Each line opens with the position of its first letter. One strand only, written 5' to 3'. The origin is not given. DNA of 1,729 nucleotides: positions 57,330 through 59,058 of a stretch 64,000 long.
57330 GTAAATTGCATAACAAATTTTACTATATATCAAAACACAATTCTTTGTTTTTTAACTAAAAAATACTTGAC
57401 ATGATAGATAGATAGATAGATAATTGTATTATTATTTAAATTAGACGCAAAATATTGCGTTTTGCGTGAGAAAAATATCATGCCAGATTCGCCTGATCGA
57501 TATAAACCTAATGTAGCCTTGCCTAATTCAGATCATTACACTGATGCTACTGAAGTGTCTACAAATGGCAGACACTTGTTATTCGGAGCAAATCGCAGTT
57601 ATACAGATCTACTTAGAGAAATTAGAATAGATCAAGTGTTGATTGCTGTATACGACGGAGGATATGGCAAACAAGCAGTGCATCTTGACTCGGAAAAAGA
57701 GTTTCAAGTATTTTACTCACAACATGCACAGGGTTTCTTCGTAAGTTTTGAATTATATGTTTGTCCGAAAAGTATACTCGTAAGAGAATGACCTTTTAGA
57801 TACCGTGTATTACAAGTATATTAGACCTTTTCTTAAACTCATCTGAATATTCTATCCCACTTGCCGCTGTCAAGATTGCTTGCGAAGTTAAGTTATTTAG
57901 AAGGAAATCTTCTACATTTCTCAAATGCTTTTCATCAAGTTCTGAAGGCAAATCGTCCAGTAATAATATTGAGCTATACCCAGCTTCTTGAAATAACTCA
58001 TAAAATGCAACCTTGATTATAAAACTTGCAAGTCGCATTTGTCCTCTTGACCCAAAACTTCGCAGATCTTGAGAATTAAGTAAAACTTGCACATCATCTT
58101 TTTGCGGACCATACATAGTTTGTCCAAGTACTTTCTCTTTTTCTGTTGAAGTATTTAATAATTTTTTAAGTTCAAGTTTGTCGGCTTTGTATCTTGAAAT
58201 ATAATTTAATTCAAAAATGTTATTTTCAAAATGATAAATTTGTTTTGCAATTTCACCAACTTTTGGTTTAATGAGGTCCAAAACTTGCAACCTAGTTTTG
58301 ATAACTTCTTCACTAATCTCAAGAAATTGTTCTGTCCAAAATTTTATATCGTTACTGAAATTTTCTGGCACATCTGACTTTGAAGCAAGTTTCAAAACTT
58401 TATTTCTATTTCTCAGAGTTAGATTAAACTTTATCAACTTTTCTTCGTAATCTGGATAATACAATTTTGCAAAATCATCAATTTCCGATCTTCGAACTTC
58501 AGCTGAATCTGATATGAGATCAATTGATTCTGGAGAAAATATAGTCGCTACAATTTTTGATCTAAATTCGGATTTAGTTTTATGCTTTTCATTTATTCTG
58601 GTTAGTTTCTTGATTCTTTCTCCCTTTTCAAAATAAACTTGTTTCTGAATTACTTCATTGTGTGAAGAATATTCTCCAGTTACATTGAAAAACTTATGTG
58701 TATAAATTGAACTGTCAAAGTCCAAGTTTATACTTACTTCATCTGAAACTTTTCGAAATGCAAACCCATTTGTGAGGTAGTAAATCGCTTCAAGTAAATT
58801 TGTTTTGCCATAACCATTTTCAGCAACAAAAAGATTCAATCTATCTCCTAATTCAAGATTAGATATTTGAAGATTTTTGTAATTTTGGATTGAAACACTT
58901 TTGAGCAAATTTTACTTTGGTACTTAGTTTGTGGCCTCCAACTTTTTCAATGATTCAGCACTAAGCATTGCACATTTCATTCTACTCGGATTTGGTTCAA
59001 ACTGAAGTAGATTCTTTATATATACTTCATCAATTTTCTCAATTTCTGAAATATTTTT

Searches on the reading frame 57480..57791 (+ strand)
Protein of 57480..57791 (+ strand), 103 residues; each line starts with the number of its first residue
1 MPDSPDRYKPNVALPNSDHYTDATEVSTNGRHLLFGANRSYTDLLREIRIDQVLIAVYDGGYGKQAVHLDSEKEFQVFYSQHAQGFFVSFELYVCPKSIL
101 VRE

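Call 6: search_protein_families(library=pfam, proteins=[window:57480-57791:+], max_evalue=0.1)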
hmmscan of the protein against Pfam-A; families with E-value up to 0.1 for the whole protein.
window:57480-57791:+ (103 aa): 0 families

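Call 9: find_encoding_contigs(protein=window:57480-57791:+, flank=3000, max_places=10)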
Protein window:57480-57791:+ (103 aa): no gene with exactly this product is on record in the collection.

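Call 10: find_homologous_proteins(query=window:57480-57791:+, max_evalue=0.01)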
Query window:57480-57791:+ (103 aa): 1 proteins with E <= 0.01 among 2 candidates.
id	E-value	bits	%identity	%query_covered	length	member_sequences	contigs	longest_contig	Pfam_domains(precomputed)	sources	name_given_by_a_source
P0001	2.7e-63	229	100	100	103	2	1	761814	-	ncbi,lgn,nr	ncbi:hypothetical protein IPJ91_02140 [bacterium]|nr:MAG: hypothetical protein IPJ91_02140 [bacteriu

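Call 12: find_encoding_contigs(protein=P0001, flank=3000, max_places=10)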
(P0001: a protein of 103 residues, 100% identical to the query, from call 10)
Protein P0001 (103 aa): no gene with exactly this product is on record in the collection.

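Call 14: find_encoding_contigs(protein=P0002, flank=5000, max_places=10)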
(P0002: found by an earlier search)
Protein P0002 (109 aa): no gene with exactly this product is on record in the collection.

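Call 22: search_protein_representatives(protein=window:57480-57791:+)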
Query: 103 residues. Proteins with E-value up to 0.001 (for the whole library): 10; up to 1e-10: 1; up to 1e-30: 1. The best 10 are listed.
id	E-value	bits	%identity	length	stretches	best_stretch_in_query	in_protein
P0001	8.5e-64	228.6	100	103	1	1-103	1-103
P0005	4.1e-05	40.2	32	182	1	27-99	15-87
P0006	9.5e-05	39.0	39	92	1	42-98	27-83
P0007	2.0e-04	38.0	33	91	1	25-94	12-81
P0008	3.7e-04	37.1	31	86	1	21-98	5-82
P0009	3.9e-04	37.1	33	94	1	22-98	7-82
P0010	4.4e-04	36.9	40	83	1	39-99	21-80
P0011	6.1e-04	36.4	30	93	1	22-100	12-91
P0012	8.3e-04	36.0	37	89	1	20-95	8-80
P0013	8.9e-04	35.9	26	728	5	19-90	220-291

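Call 24: search_protein_families(library=pfam, proteins=[P0005, P0006, P0007, P0008, P0009, P0010, P0011, P0012, P0013], max_evalue=0.1)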
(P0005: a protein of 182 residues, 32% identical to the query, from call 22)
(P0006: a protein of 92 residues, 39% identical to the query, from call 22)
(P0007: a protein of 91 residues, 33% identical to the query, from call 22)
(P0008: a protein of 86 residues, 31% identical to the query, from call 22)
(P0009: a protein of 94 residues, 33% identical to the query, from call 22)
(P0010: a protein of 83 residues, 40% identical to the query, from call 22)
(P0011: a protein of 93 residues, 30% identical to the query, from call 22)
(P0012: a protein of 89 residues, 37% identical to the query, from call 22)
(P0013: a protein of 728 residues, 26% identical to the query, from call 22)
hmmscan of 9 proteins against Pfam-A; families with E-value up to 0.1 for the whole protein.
P0005 (182 aa): 3 families
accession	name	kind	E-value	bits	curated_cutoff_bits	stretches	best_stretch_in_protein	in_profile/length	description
PF04888.17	SseC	-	0.0025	17.9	30.2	1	85-161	120-195/312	Secretion system effector C (SseC) like family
PF11593.13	Med3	-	0.023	14.4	29.3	1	48-158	89-196/398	Mediator complex subunit 3 fungal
PF14655.12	RAB3GAP2_N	-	0.042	13.5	26.6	1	90-147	223-277/419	Rab3 GTPase-activating protein regulatory subunit N-terminus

P0006 (92 aa): 0 families

P0007 (91 aa): 0 families

P0008 (86 aa): 1 family
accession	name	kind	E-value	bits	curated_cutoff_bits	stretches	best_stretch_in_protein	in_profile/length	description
PF06850.17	PHB_depo_C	-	0.034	14.1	27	1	16-77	36-102/203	PHB de-polymerase C-terminus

P0009 (94 aa): 0 families

P0010 (83 aa): 0 families

P0011 (93 aa): 0 families

P0012 (89 aa): 0 families

P0013 (728 aa): 4 families
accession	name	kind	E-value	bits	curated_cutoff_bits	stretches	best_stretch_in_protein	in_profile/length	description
PF19078.6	Big_12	-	2.1e-98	323.7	27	7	89-183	3-100/102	Bacterial Ig-like domain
PF18565.7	Glyco_hydro2_C5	-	0.0007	19.9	32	0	452-479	25-52/103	Glycoside hydrolase family 2 C-terminal domain 5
PF24567.1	ANKLE2_3rd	-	0.00085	20.4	27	0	557-587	31-61/101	ANKLE2 third alpha/beta domain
PF15583.11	Imm68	-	0.06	14.1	29.6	0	674-711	23-60/152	Immunity protein 68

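Call 26: search_protein_families(library=phrogs, proteins=[window:57480-57791:+, P0005, P0006, P0007, P0008, P0009, P0010, P0011, P0012], max_evalue=0.1)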
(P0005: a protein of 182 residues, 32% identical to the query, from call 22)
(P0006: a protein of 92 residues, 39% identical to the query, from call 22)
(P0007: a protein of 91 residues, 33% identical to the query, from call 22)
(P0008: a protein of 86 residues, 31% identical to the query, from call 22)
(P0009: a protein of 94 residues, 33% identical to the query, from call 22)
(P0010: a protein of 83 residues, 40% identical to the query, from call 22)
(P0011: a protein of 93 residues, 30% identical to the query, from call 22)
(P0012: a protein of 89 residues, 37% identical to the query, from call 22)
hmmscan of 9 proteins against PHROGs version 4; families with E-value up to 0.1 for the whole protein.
window:57480-57791:+ (103 aa): 0 families

P0005 (182 aa): 3 families
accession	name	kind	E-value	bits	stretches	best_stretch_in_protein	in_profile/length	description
phrog_6085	-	unknown function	0.00011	23.3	1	71-160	30-117/129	-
phrog_13877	-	unknown function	0.08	13.9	0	104-170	50-113/150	-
phrog_5448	-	tail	0.094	10.5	1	81-162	1992-2076/3103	tail length tape measure protein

P0006 (92 aa): 0 families

P0007 (91 aa): 0 families

P0008 (86 aa): 0 families

P0009 (94 aa): 0 families

P0010 (83 aa): 0 families

P0011 (93 aa): 0 families

P0012 (89 aa): 3 families
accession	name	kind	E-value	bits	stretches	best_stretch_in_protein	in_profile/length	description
phrog_2587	-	unknown function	0.045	14.6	1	5-41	8-44/64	-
phrog_6335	-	unknown function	0.072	14.7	1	19-66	24-72/115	-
phrog_4572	-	unknown function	0.086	13.8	0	12-63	11-59/123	-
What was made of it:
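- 57480..57791 (+): 103-aa gene of unknown function (GenBank QQR93239.1), the presumed target of the promoter. No Pfam or PHROG match (calls 6, 26).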

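Call 27: find_homologous_proteins(query=A1, max_evalue=0.001)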
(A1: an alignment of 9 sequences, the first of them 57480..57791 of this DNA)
Query A1 (9 sequences) (103 aa, profile of the alignment): 11 proteins with E <= 0.001 among 1011 candidates.
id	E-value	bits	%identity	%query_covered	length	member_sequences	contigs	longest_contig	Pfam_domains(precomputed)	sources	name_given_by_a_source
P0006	2.6e-30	122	39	55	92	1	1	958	-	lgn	-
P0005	1.4e-29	120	31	72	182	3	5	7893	-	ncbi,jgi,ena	jgi:hypothetical protein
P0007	1.6e-28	117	32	69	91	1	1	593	-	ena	-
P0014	2.9e-28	116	30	78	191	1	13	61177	-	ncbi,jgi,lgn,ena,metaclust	jgi:hypothetical protein|metaclust:\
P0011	4.5e-28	115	30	77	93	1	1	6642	-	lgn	-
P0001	4.8e-28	115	100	100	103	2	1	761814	-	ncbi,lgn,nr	ncbi:hypothetical protein IPJ91_02140 [bacterium]|nr:MAG: hypothetical protein IPJ91_02140 [bacteriu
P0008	3.0e-27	112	31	75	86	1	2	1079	-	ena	-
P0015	1.2e-25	107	29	71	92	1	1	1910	-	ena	-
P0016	3.4e-24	103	31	72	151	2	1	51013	-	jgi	jgi:hypothetical protein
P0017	3.2e-21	93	30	54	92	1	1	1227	-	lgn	-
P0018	4.9e-15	73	25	78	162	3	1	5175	-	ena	-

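Call 30: find_encoding_contigs(protein=P0014, flank=6000, max_places=4)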
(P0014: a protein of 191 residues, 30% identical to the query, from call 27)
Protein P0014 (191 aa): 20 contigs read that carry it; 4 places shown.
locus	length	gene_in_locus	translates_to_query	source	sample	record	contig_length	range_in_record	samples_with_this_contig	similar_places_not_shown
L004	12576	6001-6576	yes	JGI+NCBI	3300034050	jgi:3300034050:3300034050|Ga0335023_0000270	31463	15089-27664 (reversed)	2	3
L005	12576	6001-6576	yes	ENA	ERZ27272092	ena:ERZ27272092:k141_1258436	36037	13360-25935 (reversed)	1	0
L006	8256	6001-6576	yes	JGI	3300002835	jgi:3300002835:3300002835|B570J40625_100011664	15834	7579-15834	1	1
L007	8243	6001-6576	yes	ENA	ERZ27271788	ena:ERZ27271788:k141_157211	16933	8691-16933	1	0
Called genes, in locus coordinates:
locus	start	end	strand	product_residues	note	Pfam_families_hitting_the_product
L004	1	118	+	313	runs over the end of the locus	PF25342:GT_PLOD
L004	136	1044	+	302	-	PF25342:GT_PLOD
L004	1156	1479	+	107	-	PF25342:GT_PLOD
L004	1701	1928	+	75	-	-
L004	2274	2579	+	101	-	-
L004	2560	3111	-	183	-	-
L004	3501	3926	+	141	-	PF00565:SNase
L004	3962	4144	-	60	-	-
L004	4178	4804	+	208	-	-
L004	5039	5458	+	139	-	-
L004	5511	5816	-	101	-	-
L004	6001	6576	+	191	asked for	-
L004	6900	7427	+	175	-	-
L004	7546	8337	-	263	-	PF23745:ANK_LRRK2 (faint), PF00023:Ank (faint), PF13606:Ank_3 (faint), PF13857:Ank_5 (faint), PF12796:Ank_2 (weak), PF13637:Ank_4 (faint), PF12796:Ank_2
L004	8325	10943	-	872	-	PF03477:ATP-cone, PF00317:Ribonuc_red_lgN, PF02867:Ribonuc_red_lgC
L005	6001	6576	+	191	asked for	-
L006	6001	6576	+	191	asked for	-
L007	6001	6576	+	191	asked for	-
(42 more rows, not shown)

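Call 57: find_encoding_contigs(protein=P0011, flank=4000, max_places=3)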
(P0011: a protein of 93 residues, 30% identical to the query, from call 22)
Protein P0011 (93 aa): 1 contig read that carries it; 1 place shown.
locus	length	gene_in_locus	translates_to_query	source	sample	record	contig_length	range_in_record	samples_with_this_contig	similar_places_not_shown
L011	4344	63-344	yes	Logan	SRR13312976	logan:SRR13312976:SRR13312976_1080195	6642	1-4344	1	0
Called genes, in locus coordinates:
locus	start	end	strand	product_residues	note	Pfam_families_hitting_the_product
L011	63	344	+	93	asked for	-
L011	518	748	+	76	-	-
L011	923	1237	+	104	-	-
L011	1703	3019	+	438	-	PF08245:Mur_ligase_M, PF02875:Mur_ligase_C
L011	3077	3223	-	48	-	-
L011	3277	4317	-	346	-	PF02388:FemAB (weak), PF13480:Acetyltransf_6, PF02388:FemAB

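Call 61: predict_structure(alignment_id=A3)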
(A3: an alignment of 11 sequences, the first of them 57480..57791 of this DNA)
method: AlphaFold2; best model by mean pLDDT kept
length: 103 residues; sequences in the alignment: 11
mean_pLDDT: 74.0   pTM: 0.62
mean pLDDT of the five models: 74.0, 73.8, 73.3, 71.1, 70.5
residues with pLDDT >= 90: 0; 70-90: 75; 50-70: 13; < 50: 15
segments of 3 or more residues with pLDDT < 50: 8-18
pLDDT, mean of each block of 10 residues (from residue 1): 50 46 78 73 81 86 82 84 83 83 51
secondary structure, 60 per line:
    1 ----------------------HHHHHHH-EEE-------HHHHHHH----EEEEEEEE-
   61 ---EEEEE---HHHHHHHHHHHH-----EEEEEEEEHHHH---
elements in order: H23-29 E31-33 H41-47 E52-59 E64-68 H72-83 E89-96 H97-100

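Call 65: fold_search(model_id=the predicted structure, library=viral)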
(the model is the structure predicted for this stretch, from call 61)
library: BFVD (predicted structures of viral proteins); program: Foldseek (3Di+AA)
matches with E <= 10: 656; with E <= 0.001: 0
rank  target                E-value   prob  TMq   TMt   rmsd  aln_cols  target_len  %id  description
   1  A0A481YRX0            9.8e-03  1.00  0.52  0.44  14.6       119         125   12  Uncharacterized protein [Marseillevirus LCMAC101]
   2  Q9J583                2.0e-01  0.63  0.35  0.35   5.4        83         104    8  ORF FPV147 HT motif gene family protein [Fowlpox virus (strain NVSL)]
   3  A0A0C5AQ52            2.5e-01  0.93  0.38  0.36   2.6        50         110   10  ORF020 [Spodoptera frugiperda granulovirus]
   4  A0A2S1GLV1            2.8e-01  0.44  0.34  0.42  11.1        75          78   12  Uncharacterized protein [Erwinia phage Cronus]
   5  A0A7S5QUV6            4.2e-01  0.90  0.35  0.58   2.3        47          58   17  (no name in the UniProt tables at hand)
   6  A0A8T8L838            6.4e-01  0.60  0.37  0.43   2.5        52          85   13  (no name in the UniProt tables at hand)
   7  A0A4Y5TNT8            6.4e-01  0.47  0.27  0.44   5.8        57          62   16  Uncharacterized protein [Bordetella phage vB_BbrP_BB8]
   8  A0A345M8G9            6.8e-01  0.63  0.35  0.59   2.8        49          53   22  Uncharacterized protein [Streptomyces phage StarPlatinum]
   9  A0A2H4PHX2            7.7e-01  0.69  0.36  0.50   2.7        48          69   14  (no name in the UniProt tables at hand)
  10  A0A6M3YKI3            7.7e-01  0.13  0.21  0.25   5.6        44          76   20  (no name in the UniProt tables at hand)
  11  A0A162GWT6            7.7e-01  0.08  0.22  0.21   9.5        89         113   17  Uncharacterized protein [Mocis latipes granulovirus]
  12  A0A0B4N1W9            8.1e-01  0.60  0.34  0.48   3.0        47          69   15  Uncharacterized protein [Escherichia phage vB_EcoP_SU10]
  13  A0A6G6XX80            8.1e-01  0.28  0.32  0.42   4.3        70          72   13  (no name in the UniProt tables at hand)
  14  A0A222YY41            8.6e-01  0.38  0.33  0.30  10.0        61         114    6  Uncharacterized protein [Mycobacterium phage MyraDee]
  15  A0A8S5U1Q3            9.1e-01  0.72  0.38  0.60   2.7        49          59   12  Uncharacterized protein [Myoviridae sp. ctu3o5]
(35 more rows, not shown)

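Call 66: fold_search(model_id=the predicted structure, library=pdb)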
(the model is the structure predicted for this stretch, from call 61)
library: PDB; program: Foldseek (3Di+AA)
matches with E <= 10: 78; with E <= 0.001: 0
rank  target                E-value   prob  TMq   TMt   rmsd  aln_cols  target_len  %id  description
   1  9ejl_B                3.8e-01  0.80  0.42  0.11   3.5        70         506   14  Lgl2 bound to the aPKCiota-Par6B complex in nucleotide-free form. Conformation with visible head sub-complex. (released 2025-07-02)
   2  8rkh_B                1.0e+00  0.05  0.19  0.10  12.2        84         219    7  Crystal structure of the ZP-N2 and ZP-N3 domains of mouse ZP2 (mZP2-N2N3) (released 2024-03-13)
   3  6v9z_A                1.2e+00  0.08  0.26  0.06   6.5        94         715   10  Cryo-EM structure of PCAT1 bound to its CtA peptide substrate (released 2020-01-22)
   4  1pqs_MODEL_1_A        1.6e+00  0.41  0.42  0.54   4.2        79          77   16  Solution structure of the C-terminal OPCA domain of yCdc24p (released 2003-07-01)
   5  1vd2_MODEL_1_A        1.7e+00  0.35  0.40  0.45   3.8        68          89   15  Solution Structure of the PB1 domain of PKCiota (released 2004-09-14)
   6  1wmh_A                1.7e+00  0.25  0.37  0.43   4.0        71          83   15  Crystal structure of a PB1 domain complex of Protein kinase c iota and Par6 alpha (released 2004-12-07)
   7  6jeo_bD               3.2e+00  0.11  0.32  0.34  11.4        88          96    9  Structure of PSI tetramer from Anabaena (released 2019-11-13)
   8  9hcj_F0               3.6e+00  0.03  0.22  0.24  39.3        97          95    8  D. discoideum nuclear pore complex (released 2024-12-25)
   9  2ipi_A                3.8e+00  0.03  0.19  0.07   7.4        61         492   11  Crystal Structure of Aclacinomycin Oxidoreductase (released 2007-01-23)
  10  2c5l_C                4.0e+00  0.11  0.32  0.34   6.8        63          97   25  Structure of PLC epsilon Ras association domain with hRas (released 2006-02-20)
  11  2itl_B                4.0e+00  0.04  0.25  0.23   8.8        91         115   12  The origin binding domain of the SV40 large T antigen bound to the functional pen palindrome DNA (23 bp) (released 2006-12-12)
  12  7dkk_A                4.3e+00  0.09  0.32  0.35   4.4        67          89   13  De novo design protein XM2H (released 2021-12-08)
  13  9uri_A                4.3e+00  0.04  0.22  0.05   8.2        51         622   16  apo form of polyphosphate kinase 1 (PPK1) (released 2026-03-04)
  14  3gv5_B                4.6e+00  0.08  0.29  0.11   5.8        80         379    6  Human DNA polymerase iota in complex with T template DNA and incoming ddADP (released 2009-06-02)
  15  2nl8_A                4.6e+00  0.03  0.22  0.21   9.1        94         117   12  The origin binding domain of the SV40 large T antigen bound non specifically to a 17 bp palindrome DNA (sites 1 and 3) (released 2006-12-12)
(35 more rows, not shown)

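Call 70: find_related_loci(query=A3, collection=viral_contigs, flank=5000)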
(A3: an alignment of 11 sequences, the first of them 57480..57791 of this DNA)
Query A3 (103 aa) in viral_contigs; peptide patterns used: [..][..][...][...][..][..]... (x = any residue, [..] = any of these).
110 stretches matched a pattern; 1 encode a relative of the query (tblastn E <= 1e-3); 1 distinct loci.
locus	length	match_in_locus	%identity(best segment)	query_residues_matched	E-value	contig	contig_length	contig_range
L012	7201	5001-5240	30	21-100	7e-13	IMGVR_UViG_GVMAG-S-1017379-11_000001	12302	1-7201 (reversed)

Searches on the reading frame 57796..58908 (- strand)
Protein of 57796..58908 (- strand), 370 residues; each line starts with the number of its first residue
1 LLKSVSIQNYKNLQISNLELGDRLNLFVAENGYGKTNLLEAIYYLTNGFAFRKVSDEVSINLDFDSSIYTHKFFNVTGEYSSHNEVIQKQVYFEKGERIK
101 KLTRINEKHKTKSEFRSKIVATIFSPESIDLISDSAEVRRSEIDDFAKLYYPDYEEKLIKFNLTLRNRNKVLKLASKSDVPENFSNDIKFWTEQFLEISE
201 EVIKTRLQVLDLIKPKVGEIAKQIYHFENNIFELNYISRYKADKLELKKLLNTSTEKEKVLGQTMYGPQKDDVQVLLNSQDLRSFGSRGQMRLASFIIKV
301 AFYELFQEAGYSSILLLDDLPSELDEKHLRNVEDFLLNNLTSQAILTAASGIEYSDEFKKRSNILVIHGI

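Call 6: search_protein_families(library=pfam, proteins=[window:57796-58908:-], max_evalue=0.1)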
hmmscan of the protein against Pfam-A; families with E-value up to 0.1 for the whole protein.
window:57796-58908:- (370 aa): 4 families
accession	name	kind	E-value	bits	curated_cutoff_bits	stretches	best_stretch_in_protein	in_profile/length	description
PF02463.25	SMC_N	-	1.3e-13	51.3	40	1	1-348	1-196/220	RecF/RecN/SMC N terminal domain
PF13175.12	AAA_15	-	7.7e-08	32.8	32.1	1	1-217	1-208/374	AAA ATPase domain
PF13476.12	AAA_23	-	9.4e-08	33.4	27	1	4-252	1-184/201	AAA domain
PF19263.5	DUF5906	-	0.0091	17.1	27.6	1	30-130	5-104/114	Family of unknown function (DUF5906)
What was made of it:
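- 57796..58908 (-): recF, convergent with the 103-aa gene; the two stop codons are 4 bp apart. Pfam SMC_N (call 6).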
